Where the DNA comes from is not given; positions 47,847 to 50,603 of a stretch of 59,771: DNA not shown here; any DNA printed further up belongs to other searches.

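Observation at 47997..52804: Glycyl radical enzyme with an atypical Cys loop (GCVYP), its activase and a dedicated membrane redox protein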

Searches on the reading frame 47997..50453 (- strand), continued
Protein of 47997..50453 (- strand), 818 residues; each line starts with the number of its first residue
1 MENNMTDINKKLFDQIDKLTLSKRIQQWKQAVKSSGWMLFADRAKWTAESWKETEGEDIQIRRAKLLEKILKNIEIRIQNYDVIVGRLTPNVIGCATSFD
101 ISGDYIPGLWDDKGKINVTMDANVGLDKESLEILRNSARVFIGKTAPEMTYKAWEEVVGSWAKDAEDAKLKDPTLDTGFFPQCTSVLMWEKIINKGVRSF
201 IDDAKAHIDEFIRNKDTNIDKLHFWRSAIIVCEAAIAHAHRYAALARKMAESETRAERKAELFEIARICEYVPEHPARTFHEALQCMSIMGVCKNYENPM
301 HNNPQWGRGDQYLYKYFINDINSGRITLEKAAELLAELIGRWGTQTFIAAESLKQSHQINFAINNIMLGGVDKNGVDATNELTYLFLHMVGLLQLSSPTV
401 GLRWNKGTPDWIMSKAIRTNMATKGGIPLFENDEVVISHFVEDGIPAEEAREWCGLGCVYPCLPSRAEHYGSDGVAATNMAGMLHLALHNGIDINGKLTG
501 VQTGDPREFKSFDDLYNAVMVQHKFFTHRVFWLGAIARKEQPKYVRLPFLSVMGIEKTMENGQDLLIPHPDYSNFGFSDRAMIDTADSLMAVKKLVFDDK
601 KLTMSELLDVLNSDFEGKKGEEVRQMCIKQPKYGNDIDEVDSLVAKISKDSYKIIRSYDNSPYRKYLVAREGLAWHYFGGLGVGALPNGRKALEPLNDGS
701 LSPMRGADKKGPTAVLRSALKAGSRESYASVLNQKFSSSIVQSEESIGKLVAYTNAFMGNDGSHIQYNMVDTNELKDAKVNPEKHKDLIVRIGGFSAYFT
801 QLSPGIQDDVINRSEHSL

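Call 11: find_encoding_contigs(protein=P0020, flank=10000, max_places=3)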
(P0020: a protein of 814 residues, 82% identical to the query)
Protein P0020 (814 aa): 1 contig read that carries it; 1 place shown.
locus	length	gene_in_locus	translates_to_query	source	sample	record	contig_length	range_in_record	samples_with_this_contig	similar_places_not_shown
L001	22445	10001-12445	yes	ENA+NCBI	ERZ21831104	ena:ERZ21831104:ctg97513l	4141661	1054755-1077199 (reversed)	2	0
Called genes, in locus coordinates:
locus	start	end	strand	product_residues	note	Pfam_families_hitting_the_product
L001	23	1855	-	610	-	PF00654:Voltage_CLC, PF00571:CBS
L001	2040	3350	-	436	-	PF03219:TLC (weak)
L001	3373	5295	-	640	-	PF00149:Metallophos, PF20613:HipA_2 (faint)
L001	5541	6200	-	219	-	PF00881:Nitroreductase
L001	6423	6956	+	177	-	PF12728:HTH_17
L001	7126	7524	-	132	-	PF12680:SnoaL_2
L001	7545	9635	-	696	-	PF00724:Oxidored_FMN, PF01134:GIDA (weak), PF03486:HI0933_like (weak), PF07992:Pyr_redox_2, PF12831:FAD_oxidored (weak), PF13450:NAD_binding_8 (weak), PF00070:Pyr_redox, PF01266:DAO, +6 more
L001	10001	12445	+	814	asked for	PF02901:PFL-like, PF01228:Gly_radical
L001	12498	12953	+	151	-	-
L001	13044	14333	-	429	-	PF02922:CBM_48 (weak), PF00756:Esterase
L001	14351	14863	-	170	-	PF03449:GreA_GreB_N, PF01272:GreA_GreB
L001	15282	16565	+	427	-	PF12704:MacB_PCD, PF02687:FtsX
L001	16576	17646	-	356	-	-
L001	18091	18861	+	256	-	-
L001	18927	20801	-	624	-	PF02730:AFOR_N, PF01314:AFOR_C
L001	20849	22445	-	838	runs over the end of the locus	PF03176:MMPL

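Call 12: find_encoding_contigs(protein=P0032, flank=10000, max_places=3)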
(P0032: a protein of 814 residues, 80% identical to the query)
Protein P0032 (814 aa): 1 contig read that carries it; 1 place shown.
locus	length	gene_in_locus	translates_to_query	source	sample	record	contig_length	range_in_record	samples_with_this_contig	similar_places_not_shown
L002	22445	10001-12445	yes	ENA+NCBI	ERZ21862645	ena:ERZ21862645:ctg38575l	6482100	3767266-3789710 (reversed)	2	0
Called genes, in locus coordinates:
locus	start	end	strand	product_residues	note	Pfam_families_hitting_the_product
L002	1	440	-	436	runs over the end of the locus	PF07690:MFS_1 (weak), PF03219:TLC (weak)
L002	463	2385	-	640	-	PF00149:Metallophos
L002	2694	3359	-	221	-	PF00881:Nitroreductase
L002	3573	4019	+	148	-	PF12728:HTH_17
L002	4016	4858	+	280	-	PF00561:Abhydrolase_1, PF12146:Hydrolase_4 (faint), PF12697:Abhydrolase_6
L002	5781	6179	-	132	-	PF12680:SnoaL_2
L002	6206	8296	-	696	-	PF00724:Oxidored_FMN, PF00890:FAD_binding_2 (faint), PF07992:Pyr_redox_2 (weak), PF07992:Pyr_redox_2, PF13450:NAD_binding_8 (weak), PF00070:Pyr_redox, PF01266:DAO, PF13450:NAD_binding_8 (weak), +7 more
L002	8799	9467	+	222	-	-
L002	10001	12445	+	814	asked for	PF02901:PFL-like, PF01228:Gly_radical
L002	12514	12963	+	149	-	-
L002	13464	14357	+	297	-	-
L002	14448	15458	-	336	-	PF01609:DDE_Tnp_1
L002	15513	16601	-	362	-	PF00665:rve, PF13683:rve_3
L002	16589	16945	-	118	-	-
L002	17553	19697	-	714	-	PF05569:Peptidase_M56, PF01435:Peptidase_M48 (faint)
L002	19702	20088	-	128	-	PF01047:MarR (faint), PF03965:Penicillinase_R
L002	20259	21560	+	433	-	PF08448:PAS_4, PF13188:PAS_8 (faint), PF13426:PAS_9 (faint), PF00989:PAS (weak)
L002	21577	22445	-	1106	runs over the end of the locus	PF00515:TPR_1 (faint), PF07719:TPR_2 (faint), PF13181:TPR_8 (faint), PF13428:TPR_14 (faint), PF13432:TPR_16 (faint), PF14559:TPR_19 (faint), PF21033:RMD1-3 (faint), PF12895:ANAPC3 (weak), +1 more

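Call 14: find_encoding_contigs(protein=P0074, flank=10000, max_places=3)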
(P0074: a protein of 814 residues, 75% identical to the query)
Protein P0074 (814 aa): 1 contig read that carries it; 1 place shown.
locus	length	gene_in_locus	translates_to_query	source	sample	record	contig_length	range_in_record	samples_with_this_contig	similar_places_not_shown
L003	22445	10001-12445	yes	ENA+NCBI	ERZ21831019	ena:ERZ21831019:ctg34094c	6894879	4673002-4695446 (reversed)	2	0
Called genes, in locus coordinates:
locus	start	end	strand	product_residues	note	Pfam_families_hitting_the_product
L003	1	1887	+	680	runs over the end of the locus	PF07715:Plug, PF00593:TonB_dep_Rec_b-barrel, PF14905:OMP_b-brl_3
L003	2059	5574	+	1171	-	PF08448:PAS_4, PF08447:PAS_3, PF13426:PAS_9 (weak), PF08448:PAS_4, PF13426:PAS_9, PF13188:PAS_8, PF02518:HATPase_c, PF00072:Response_reg, +3 more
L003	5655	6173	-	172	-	PF00578:AhpC-TSA, PF08534:Redoxin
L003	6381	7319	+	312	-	PF13441:Gly-zipper_YMGG (faint)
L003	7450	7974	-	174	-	-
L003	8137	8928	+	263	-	PF00106:adh_short, PF08659:KR, PF23441:SDR, PF13561:adh_short_C2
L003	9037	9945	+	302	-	PF13353:Fer4_12, PF00037:Fer4 (faint), PF12837:Fer4_6 (faint), PF13237:Fer4_10 (weak), PF12838:Fer4_7 (weak), PF13187:Fer4_9 (weak), PF04055:Radical_SAM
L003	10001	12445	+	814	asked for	PF02901:PFL-like, PF01228:Gly_radical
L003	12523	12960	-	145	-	PF00571:CBS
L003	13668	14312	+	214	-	PF01596:Methyltransf_3, PF13578:Methyltransf_24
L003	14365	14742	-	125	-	-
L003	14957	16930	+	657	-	PF09492:Pec_lyase (faint), PF00432:Prenyltrans (faint), PF13249:SQHop_cyclase_N, PF07678:TED_complement (faint), PF13243:SQHop_cyclase_C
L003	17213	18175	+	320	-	PF01058:Oxidored_q6, PF14720:NiFe_hyd_SSU_C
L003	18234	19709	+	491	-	PF27537:HoxH (weak), PF00374:NiFeSe_Hases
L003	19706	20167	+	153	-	PF01750:HycI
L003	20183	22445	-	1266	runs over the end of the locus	PF00072:Response_reg, PF13185:GAF_2, PF08447:PAS_3, PF00989:PAS, PF13188:PAS_8, PF13426:PAS_9, PF00989:PAS, PF08447:PAS_3, +5 more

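Call 15: find_encoding_contigs(protein=P0019, flank=10000, max_places=3)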
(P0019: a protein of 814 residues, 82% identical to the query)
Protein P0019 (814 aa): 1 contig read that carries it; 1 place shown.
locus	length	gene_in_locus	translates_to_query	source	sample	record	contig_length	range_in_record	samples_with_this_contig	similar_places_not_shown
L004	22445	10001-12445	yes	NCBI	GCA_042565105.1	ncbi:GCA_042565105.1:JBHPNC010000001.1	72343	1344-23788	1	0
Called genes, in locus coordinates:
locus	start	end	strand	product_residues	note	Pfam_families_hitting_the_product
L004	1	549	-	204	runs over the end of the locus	PF13036:LpoB, PF16539:FlgT_M (weak)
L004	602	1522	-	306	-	PF13349:DUF4097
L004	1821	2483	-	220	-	-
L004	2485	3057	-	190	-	PF07638:Sigma70_ECF (weak), PF12645:HTH_16 (weak), PF04542:Sigma70_r2, PF08281:Sigma70_r4_2, PF04545:Sigma70_r4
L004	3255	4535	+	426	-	PF00657:Lipase_GDSL, PF13472:Lipase_GDSL_2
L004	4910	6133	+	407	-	PF09699:Paired_CXXCH_1 (faint), PF14522:Cytochrome_C7 (faint), PF14537:Cytochrom_c3_2 (faint), PF13435:Cytochrome_C554, PF13447:Multi-haem_cyto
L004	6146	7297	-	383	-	PF21088:MS_channel_1st (weak), PF00924:MS_channel_2nd, PF21082:MS_channel_3rd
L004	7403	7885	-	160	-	-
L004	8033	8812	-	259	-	PF00459:Inositol_P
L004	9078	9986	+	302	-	PF13353:Fer4_12 (faint), PF00037:Fer4 (weak), PF12837:Fer4_6 (faint), PF13237:Fer4_10 (weak), PF12838:Fer4_7, PF13187:Fer4_9 (weak), PF04055:Radical_SAM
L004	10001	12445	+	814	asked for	PF02901:PFL-like, PF01228:Gly_radical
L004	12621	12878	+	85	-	-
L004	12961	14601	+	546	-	PF00111:Fer2, PF17651:Raco_middle, PF14574:RACo_C_ter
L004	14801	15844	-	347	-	-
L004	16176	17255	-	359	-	PF01208:URO-D (weak)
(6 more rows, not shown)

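Call 16: find_related_loci(query=window:47997-50453:-, collection=genome_contigs, flank=10000)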
Query window:47997-50453:- (818 aa) in genome_contigs; peptide patterns used: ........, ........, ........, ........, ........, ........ (x = any residue, [..] = any of these).
80 stretches matched a pattern; 59 encode a relative of the query (tblastn E <= 1e-3); 55 distinct loci.
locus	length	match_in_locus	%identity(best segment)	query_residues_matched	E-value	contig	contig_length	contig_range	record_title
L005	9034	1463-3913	89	2-818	0e+0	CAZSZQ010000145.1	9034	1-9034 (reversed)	MAG TPA_asm: uncultured Desulfatiglans sp. isolate SRP192927_co7_235 genome assembly, contig: NODE_16345_length_9034_cov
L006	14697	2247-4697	89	2-818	0e+0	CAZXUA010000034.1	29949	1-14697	MAG TPA_asm: uncultured Desulfatiglans sp. isolate binchicken_co43_301 genome assembly, contig: NODE_2465_length_29949_c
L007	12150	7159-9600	86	5-818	0e+0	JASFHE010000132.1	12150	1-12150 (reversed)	MAG: Desulfobacteraceae bacterium isolate D0608M12metaG_Bin_560 D0608M12metaG_FD_scaffold_350_c1, whole genome shotgun s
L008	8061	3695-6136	83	5-818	0e+0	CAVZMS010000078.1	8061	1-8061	MAG: uncultured delta proteobacterium isolate MFD04408.bin.2.120 genome assembly, contig: contig_69188, whole genome sho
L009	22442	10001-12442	82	5-818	0e+0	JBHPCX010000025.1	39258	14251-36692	Thermodesulfobacteriota bacterium isolate SAG AM-311-L20 NODE_25_length_39258_cov_30.163355, whole genome shotgun sequen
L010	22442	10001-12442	82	5-818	0e+0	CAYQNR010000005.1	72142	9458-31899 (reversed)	MAG TPA_asm: uncultured Desulfobacteraceae bacterium isolate binchicken_co100_362 genome assembly, contig: NODE_469_leng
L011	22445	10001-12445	82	4-818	0e+0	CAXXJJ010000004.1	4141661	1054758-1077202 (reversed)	MAG: Desulfatiglandales bacterium isolate ad7cffaf-6c2b-4e6c-8426-e31439b40ff1 genome assembly, contig: contig_4, whole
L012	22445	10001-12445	80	4-818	0e+0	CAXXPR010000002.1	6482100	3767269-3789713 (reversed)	MAG: Desulfatiglandales bacterium isolate a8f5a47d-4dac-4919-b032-e1fff6f47f18 genome assembly, contig: contig_2, whole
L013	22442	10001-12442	78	5-818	0e+0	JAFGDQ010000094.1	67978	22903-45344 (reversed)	MAG: Spirochaetes bacterium isolate Zod_Metabat.1181 k87_11376816, whole genome shotgun sequence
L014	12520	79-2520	77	5-818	0e+0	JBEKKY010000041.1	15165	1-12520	MAG: Acidobacteriota bacterium isolate SPRUCE 358 SPRUCE_358_41, whole genome shotgun sequence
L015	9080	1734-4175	75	5-818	0e+0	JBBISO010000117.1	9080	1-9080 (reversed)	MAG: Acidobacteriota bacterium isolate PBS170224_bin_375 NODE_6310_length_9080_cov_3.955457, whole genome shotgun sequen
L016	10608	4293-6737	75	4-818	0e+0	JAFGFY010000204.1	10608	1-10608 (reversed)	MAG: Deltaproteobacteria bacterium isolate Zod_Metabat.1351 k87_5939926, whole genome shotgun sequence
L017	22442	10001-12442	75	5-818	0e+0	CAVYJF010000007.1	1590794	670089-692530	MAG: uncultured Acidobacteriota bacterium isolate MFD01476.bin.2.38 genome assembly, contig: contig_16382, whole genome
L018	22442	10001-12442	75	5-818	0e+0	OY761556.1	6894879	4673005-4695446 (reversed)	MAG: Acidobacteriota bacterium isolate 5ca539cc-3996-4499-a76f-7ad0c810d377 genome assembly, chromosome: 1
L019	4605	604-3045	75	5-818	0e+0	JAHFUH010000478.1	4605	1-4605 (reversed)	MAG: Acidobacteria bacterium isolate nzgw75 NODE_26668_length_4606_cov_3.330881, whole genome shotgun sequence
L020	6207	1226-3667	77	5-818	0e+0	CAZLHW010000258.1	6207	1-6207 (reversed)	MAG TPA_asm: uncultured Acidobacteriota bacterium isolate SRP167436_co1_235 genome assembly, contig: NODE_21222_length_6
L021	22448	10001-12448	75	3-818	0e+0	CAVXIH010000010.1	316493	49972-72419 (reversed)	MAG: uncultured Acidobacteriota bacterium isolate MFD02979.bin.2.93 genome assembly, contig: contig_40608, whole genome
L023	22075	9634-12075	75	5-818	0e+0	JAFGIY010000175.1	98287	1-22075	MAG: Acidobacteria bacterium isolate Zod_Metabat.240 k87_9021694, whole genome shotgun sequence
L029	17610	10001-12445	74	4-818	0e+0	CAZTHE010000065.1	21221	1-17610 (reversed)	MAG TPA_asm: uncultured Acidobacteriota bacterium isolate SRP192927_co6_54 genome assembly, contig: NODE_5298_length_212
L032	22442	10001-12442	75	5-818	0e+0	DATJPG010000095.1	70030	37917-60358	MAG TPA_asm: Acidobacteriota bacterium isolate SMAG_U14907 k141_4038467, whole genome shotgun sequence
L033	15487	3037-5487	71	2-818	0e+0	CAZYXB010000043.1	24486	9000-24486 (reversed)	MAG TPA_asm: uncultured Acidobacteriota bacterium isolate SRP192927_co6_641 genome assembly, contig: NODE_4142_length_24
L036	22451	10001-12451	70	2-818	0e+0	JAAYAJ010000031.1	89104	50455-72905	MAG: Acidobacteria bacterium isolate AS06rmzACSIP_118 123031_AS06, whole genome shotgun sequence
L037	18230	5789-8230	79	5-818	0e+0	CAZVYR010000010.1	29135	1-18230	MAG TPA_asm: uncultured Leptospirales bacterium isolate binchicken_co129_857 genome assembly, contig: NODE_4230_length_2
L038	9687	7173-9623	71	2-818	0e+0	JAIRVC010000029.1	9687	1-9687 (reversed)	MAG: Acidobacteriota bacterium isolate Ehx436_bin31 k119_1608509, whole genome shotgun sequence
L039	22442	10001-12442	70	5-818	0e+0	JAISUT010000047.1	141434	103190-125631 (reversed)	MAG: Acidobacteriota bacterium isolate Md513_bin91 k119_2630059, whole genome shotgun sequence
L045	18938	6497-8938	84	5-818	0e+0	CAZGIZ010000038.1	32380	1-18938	MAG TPA_asm: uncultured Desulfobacteraceae bacterium isolate binchicken_co81_519 genome assembly, contig: NODE_1590_leng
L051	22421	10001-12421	52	6-816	0e+0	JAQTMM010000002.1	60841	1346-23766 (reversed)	MAG: Dehalococcoidales bacterium isolate STA_40 NODE_958_length_60841_cov_10.656241_Sandtown_A, whole genome shotgun seq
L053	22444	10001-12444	76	5-818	0e+0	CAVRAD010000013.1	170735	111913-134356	MAG: uncultured Acidobacteriota bacterium isolate MFD00032.bin.2.131 genome assembly, contig: contig_31749, whole genome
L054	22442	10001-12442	74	5-818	0e+0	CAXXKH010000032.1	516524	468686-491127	MAG: Desulfobacterales bacterium isolate 9e8c302b-4ccc-47c5-97cd-91c71c085a60 genome assembly, contig: contig_32, whole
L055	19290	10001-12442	75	5-818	0e+0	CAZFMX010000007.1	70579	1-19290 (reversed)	MAG TPA_asm: uncultured Desulfobacteraceae bacterium isolate binchicken_co178_257 genome assembly, contig: NODE_723_leng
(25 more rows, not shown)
